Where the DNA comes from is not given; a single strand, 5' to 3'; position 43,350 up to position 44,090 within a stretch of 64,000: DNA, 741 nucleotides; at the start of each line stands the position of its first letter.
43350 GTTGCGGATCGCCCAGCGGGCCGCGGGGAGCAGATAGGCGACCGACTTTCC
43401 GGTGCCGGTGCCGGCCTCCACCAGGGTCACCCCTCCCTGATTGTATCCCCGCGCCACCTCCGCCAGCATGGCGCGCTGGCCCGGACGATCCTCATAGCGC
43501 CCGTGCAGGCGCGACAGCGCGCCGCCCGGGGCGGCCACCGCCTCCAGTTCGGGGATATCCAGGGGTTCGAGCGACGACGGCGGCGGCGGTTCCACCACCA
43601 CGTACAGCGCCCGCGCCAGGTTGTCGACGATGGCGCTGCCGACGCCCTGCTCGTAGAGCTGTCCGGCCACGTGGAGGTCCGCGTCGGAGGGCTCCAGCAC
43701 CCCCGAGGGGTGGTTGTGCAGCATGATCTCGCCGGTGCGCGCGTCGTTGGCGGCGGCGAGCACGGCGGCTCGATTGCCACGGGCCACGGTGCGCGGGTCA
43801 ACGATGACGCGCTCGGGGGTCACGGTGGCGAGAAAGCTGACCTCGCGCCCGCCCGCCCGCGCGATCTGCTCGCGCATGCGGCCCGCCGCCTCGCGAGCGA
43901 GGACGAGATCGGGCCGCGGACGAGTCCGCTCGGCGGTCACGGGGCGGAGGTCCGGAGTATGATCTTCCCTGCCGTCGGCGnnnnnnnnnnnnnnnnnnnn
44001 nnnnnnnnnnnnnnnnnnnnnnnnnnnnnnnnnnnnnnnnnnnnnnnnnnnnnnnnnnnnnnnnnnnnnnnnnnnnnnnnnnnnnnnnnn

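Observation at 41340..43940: Fusion of an apparently catalytically intact RadC-like JAB/JAMM domain to a DinG/XPD Fe-S helicase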

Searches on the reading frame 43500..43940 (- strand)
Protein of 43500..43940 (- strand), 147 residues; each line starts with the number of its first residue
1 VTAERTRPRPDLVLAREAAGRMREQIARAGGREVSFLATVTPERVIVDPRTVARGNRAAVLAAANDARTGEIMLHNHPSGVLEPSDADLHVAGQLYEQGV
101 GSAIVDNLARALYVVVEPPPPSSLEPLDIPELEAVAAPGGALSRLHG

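Call 5: find_homologous_proteins(query=window:43500-43940:-, max_evalue=0.001)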
Query seq(147 aa) (147 aa): 68 proteins with E <= 0.001 among 379 candidates.
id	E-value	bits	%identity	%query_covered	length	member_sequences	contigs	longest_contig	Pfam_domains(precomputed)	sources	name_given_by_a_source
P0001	3.1e-73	262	89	99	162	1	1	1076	PF04002.21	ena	-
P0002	1.3e-47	179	71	88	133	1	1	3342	PF04002.21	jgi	-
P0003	1.7e-40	156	60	88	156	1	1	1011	PF04002.21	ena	-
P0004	9.3e-38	147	63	69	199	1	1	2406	PF04002.21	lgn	-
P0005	1.8e-37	147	59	83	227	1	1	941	PF04002.21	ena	-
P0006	1.2e-31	128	65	69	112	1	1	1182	PF04002.21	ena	-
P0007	2.5e-31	127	71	61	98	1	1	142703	PF04002.21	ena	-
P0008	2.6e-30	123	65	67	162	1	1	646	PF04002.21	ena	-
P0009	2.7e-30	123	57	78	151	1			PF04002.21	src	-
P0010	2.9e-30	123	49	93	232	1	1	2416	PF04002.21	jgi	jgi:ATP-dependent DNA helicase DinG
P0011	3.0e-30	123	65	72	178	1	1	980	PF04002.21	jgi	-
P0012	1.1e-27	115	54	86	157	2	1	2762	PF04002.21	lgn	-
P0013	1.2e-27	115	63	64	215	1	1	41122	PF04002.21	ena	-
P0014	1.1e-26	112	52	91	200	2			PF04002.21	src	-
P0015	1.8e-26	111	52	86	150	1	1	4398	PF04002.21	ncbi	ncbi:MAG TPA: JAB domain-containing protein, partial [Gemmatimonadales bacterium]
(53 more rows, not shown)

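Call 22: search_protein_representatives(protein=window:43578-43940:-)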
Query: 121 residues. Proteins with E-value up to 0.001 (for the whole library): 606; up to 1e-10: 319; up to 1e-30: 11. The best 150 are listed.
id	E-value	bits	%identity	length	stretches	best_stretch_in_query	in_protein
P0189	2.2e-37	143.9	66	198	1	5-121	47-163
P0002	2.6e-37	143.7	67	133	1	12-121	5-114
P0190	2.4e-36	140.6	66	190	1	12-121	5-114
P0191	1.2e-35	138.3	68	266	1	22-121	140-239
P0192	6.9e-35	135.9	66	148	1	12-115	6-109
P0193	2.8e-34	134.0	65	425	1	11-121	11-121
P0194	3.2e-34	133.7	61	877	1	6-119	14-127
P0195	8.7e-32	125.9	66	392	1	7-109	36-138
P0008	2.6e-31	124.4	63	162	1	8-109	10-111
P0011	3.2e-31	124.1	64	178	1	7-113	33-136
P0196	3.9e-31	123.8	60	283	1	7-120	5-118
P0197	1.3e-30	122.1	57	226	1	12-121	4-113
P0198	4.1e-30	120.5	60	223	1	11-120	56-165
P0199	6.9e-30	119.8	59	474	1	12-121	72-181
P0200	1.2e-29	119.0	58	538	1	8-118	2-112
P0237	3.3e-19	85.4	45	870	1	14-121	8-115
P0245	1.2e-18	83.6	47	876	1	18-118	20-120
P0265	3.3e-17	79.0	49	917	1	21-121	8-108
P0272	6.9e-17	77.9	42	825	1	12-119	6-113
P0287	2.7e-16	76.0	41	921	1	6-117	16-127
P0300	1.0e-15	74.1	43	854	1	15-119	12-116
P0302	1.5e-15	73.6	44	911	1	7-116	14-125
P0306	2.1e-15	73.2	42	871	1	1-117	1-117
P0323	5.9e-15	71.7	37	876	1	15-121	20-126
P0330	1.4e-14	70.5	38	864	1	6-118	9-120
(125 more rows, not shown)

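Call 25: list_cluster_members(proteins=[P0237, P0245, P0265, P0272, P0287, P0300, P0302, P0306, P0323, P0330])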
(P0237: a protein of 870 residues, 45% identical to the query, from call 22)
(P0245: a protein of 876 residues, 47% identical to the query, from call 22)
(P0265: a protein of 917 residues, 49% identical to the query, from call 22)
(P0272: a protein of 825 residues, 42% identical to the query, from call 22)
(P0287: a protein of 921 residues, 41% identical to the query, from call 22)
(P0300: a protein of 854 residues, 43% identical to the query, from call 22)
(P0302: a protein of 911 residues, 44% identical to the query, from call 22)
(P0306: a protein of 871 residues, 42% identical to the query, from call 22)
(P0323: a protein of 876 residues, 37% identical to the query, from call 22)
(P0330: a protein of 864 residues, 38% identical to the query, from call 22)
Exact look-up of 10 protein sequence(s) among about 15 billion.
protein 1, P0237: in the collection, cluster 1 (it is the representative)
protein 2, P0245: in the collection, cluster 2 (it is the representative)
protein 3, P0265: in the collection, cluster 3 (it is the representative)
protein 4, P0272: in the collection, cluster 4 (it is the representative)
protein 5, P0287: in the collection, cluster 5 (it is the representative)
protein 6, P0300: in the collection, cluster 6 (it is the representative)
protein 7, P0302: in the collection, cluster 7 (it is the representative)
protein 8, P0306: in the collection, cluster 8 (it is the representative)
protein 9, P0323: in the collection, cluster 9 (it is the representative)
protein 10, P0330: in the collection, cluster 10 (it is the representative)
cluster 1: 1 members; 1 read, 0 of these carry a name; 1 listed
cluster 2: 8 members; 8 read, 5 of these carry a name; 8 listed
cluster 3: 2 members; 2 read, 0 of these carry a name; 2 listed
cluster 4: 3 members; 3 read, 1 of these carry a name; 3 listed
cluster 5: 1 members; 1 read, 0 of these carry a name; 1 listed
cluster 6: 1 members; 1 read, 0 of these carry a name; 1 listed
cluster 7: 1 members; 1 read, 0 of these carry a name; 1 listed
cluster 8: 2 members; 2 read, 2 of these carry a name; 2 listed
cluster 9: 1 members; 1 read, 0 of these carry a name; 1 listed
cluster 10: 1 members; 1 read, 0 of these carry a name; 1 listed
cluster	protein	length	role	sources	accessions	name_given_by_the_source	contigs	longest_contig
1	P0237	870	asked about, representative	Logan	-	-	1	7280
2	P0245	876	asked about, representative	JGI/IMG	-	ATP-dependent DNA helicase DinG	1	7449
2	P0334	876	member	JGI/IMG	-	ATP-dependent DNA helicase DinG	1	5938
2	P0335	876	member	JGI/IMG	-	ATP-dependent DNA helicase DinG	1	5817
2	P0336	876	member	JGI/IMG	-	ATP-dependent DNA helicase DinG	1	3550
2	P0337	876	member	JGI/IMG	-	ATP-dependent DNA helicase DinG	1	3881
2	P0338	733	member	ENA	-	-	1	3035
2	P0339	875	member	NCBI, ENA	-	-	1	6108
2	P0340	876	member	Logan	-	-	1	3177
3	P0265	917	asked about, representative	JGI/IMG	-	-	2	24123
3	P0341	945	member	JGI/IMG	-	-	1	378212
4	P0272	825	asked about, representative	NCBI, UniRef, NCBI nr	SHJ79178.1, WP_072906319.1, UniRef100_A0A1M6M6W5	ATP-dependent DNA helicase DinG [Anaerobranca californiensis DSM 14826] | DNA 5'-3' helicase n=1 Tax=Anaerobranca californiensis DSM 14826 TaxID=1120989 ... | helicase C-terminal domain-containing protein [Anaerobranca californiensis]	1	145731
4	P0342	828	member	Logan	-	-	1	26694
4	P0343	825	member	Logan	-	-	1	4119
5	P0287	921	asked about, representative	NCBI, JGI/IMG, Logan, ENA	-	-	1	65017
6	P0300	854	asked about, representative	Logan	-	-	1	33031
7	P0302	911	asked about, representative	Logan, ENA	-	-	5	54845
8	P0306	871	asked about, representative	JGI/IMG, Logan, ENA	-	ATP-dependent DNA helicase DinG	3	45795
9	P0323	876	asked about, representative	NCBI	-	-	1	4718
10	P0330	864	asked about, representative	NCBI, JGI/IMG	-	-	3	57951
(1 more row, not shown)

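Call 28: search_solved_structures(query=window:43578-43940:-, max_evalue=10, show_alignments=3)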
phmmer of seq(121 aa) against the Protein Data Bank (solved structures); distinct sequences matched with E-value up to 10: 1.
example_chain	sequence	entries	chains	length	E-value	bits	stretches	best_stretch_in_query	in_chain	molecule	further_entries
2qlc_A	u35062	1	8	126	0.0027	21.2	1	60-99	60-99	DNA repair protein radC homolog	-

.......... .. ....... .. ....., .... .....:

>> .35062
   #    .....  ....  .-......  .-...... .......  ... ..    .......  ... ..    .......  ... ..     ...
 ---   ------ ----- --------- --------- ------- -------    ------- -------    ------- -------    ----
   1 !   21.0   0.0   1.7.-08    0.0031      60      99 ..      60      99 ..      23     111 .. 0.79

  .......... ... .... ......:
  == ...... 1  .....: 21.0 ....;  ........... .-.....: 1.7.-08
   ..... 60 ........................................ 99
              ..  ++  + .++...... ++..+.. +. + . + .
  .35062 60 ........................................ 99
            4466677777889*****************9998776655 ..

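Call 44: find_homologous_proteins(query=A3, max_evalue=0.001)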
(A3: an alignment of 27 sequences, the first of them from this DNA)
Query A3 (27 sequences) (122 aa, profile of the alignment): 1033 proteins with E <= 0.001 among 8000 candidates; the best 120 are listed.
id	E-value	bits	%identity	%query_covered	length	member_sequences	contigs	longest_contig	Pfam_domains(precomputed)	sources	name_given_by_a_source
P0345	1.6e-41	158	47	89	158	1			PF04002.21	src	-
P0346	1.9e-41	158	42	84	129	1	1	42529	PF04002.21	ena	-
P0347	3.2e-40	154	41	80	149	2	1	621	PF04002.21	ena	-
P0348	4.3e-40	154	39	93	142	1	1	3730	PF04002.21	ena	-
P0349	7.4e-40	153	48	83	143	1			PF04002.21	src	-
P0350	1.2e-39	152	46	86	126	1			PF04002.21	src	-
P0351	1.3e-39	152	39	80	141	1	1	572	PF04002.21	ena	-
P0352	3.2e-39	151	41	89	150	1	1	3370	PF04002.21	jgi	jgi:ATP-dependent DNA helicase DinG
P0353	3.3e-39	151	42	86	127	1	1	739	PF04002.21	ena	-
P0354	3.4e-39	151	42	91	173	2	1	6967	PF04002.21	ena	-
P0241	3.4e-39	151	48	89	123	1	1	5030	PF04002.21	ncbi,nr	ncbi:MAG: helicase, partial [Deltaproteobacteria bacterium]|nr:helicase [Deltaproteobacteria bacteri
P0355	3.6e-39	151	52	86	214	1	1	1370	PF04002.21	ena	-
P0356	5.2e-39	150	46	80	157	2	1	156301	PF04002.21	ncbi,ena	-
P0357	6.2e-39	150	50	83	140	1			-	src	-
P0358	6.4e-39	150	48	74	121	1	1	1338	PF04002.21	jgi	jgi:ATP-dependent DNA helicase DinG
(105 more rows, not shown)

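Call 45: search_solved_structures(query=A3, max_evalue=10, show_alignments=2)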
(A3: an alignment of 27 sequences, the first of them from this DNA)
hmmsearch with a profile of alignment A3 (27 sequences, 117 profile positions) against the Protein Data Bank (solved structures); distinct sequences matched with E-value up to 10: 8.
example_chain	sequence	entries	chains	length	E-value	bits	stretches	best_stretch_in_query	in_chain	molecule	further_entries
2qlc_A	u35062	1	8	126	8.8e-08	35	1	53-94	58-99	DNA repair protein radC homolog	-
9gb5_H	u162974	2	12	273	0.28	14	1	8-61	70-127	gp53 - Tail adaptor protein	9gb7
9k6o_A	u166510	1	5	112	0.39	13.6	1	23-67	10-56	C5-Zn1-HEHE-1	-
1oi0_A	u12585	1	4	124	0.4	13.6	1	69-95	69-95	HYPOTHETICAL PROTEIN AF2198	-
1r5x_A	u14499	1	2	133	0.45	13.4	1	69-95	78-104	AfJAMM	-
9ka4_D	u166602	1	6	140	0.58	13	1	12-59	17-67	Alpha-synuclein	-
9ka3_A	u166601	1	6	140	0.67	12.8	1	12-59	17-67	Alpha-synuclein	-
9je7_A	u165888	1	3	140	0.7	12.8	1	12-59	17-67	Alpha-synuclein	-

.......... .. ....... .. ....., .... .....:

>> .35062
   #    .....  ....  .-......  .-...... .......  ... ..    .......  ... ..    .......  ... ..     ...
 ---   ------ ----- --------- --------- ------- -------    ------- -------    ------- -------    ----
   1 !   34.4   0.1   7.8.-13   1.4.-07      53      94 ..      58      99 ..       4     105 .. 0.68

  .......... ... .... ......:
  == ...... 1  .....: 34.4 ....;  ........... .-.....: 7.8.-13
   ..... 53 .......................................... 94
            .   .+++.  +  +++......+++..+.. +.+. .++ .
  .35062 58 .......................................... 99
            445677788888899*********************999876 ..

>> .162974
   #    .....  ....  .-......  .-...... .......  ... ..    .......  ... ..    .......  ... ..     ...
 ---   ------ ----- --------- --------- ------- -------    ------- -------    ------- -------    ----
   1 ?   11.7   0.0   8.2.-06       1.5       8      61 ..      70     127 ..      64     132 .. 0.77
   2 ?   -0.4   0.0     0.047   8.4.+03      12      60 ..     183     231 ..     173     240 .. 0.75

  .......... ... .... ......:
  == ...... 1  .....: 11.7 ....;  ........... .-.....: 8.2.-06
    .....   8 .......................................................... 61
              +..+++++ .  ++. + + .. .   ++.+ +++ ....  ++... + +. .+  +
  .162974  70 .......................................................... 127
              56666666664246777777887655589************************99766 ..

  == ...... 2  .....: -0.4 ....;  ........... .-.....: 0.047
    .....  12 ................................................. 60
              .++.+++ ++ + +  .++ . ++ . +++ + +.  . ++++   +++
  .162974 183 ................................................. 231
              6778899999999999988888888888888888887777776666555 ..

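Call 59: predict_structure(alignment_id=A4)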
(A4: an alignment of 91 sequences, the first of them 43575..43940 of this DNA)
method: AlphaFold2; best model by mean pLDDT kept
length: 122 residues; sequences in the alignment: 91
mean_pLDDT: 93.9   pTM: 0.86
mean pLDDT of the five models: 93.9, 92.6, 92.4, 92.1, 85.5
residues with pLDDT >= 90: 109; 70-90: 4; 50-70: 8; < 50: 1
segments of 3 or more residues with pLDDT < 50: none
pLDDT, mean of each block of 10 residues (from residue 1): 61 97 99 98 97 97 94 98 98 97 98 96 71
secondary structure, 60 per line:
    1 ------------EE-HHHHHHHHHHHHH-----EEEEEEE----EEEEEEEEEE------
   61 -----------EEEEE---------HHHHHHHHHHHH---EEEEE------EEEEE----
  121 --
elements in order: H16-28 E34-40 E45-54 E72-76 H86-97 E101-105 E112-116

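Call 61: fold_search(model_id=the predicted structure, library=pdb)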
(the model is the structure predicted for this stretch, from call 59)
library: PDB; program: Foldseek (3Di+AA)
matches with E <= 10: 403; with E <= 0.001: 24
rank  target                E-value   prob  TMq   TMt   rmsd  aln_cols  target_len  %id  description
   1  2qlc_D                6.0e-05  1.00  0.55  0.55   4.3       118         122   23  The crystal structure of DNA repair protein RadC from Chlorobium tepidum TLS (released 2007-09-04)
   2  6fno_B                8.9e-05  1.00  0.59  0.50   5.1       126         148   16  Caldiarchaeum Subterraneum Ubiquitin:Rpn11-homolog complex, zinc soak (released 2018-07-25)
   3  2qlc_B                8.9e-05  1.00  0.53  0.53   5.4       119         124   24  The crystal structure of DNA repair protein RadC from Chlorobium tepidum TLS (released 2007-09-04)
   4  2qlc_C                1.1e-04  1.00  0.54  0.53   4.8       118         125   23  The crystal structure of DNA repair protein RadC from Chlorobium tepidum TLS (released 2007-09-04)
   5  6fnn_A                1.2e-04  1.00  0.62  0.52   6.1       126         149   16  Caldiarchaeum Subterraneum Ubiquitin:Rpn11-homolog complex (released 2018-07-25)
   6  9eg1_E                1.2e-04  1.00  0.58  0.27   5.3       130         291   17  COP9 signalosome deneddylation complex with cullin-5 (released 2025-12-03)
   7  2qlc_A                1.4e-04  1.00  0.55  0.53   4.7       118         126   23  The crystal structure of DNA repair protein RadC from Chlorobium tepidum TLS (released 2007-09-04)
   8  2qlc_E                1.5e-04  1.00  0.49  0.49   5.5       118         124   22  The crystal structure of DNA repair protein RadC from Chlorobium tepidum TLS (released 2007-09-04)
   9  5m5q                  2.3e-04  1.00  0.55  0.33   5.5       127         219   17  COPS5(2-257) IN COMPLEX WITH A AZAINDOLE (COMPOUND 4) (released 2017-01-11)
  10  9efv_E                2.5e-04  1.00  0.52  0.26   5.1       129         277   17  Cryo-EM structure of CSN-N8CUL1 in complex with CSN5i-3 (released 2025-12-03)
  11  9egl_E                2.7e-04  1.00  0.59  0.28   5.1       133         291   17  Cryo-EM structure of COP9 signalosome precatalytic state with neddylated cullin-3 (released 2025-12-03)
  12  9ea4                  2.8e-04  1.00  0.62  0.20   4.7       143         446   16  Structure of Citrobacter BubCD (released 2025-09-24)
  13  8amz_V                3.4e-04  1.00  0.56  0.26   5.1       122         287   15  Spinach 19S proteasome (released 2022-08-24)
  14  3rzv                  3.4e-04  1.00  0.56  0.41   4.6       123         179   13  The Crystal Structure of a E280A Mutant of the Catalytic Domain of AMSH (released 2011-10-19)
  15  9w39_c                3.9e-04  1.00  0.61  0.28   5.9       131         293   14  Structure of human 26S proteasome complexed with midnolin, 19S proteasome with Ubl bound (released 2026-04-01)
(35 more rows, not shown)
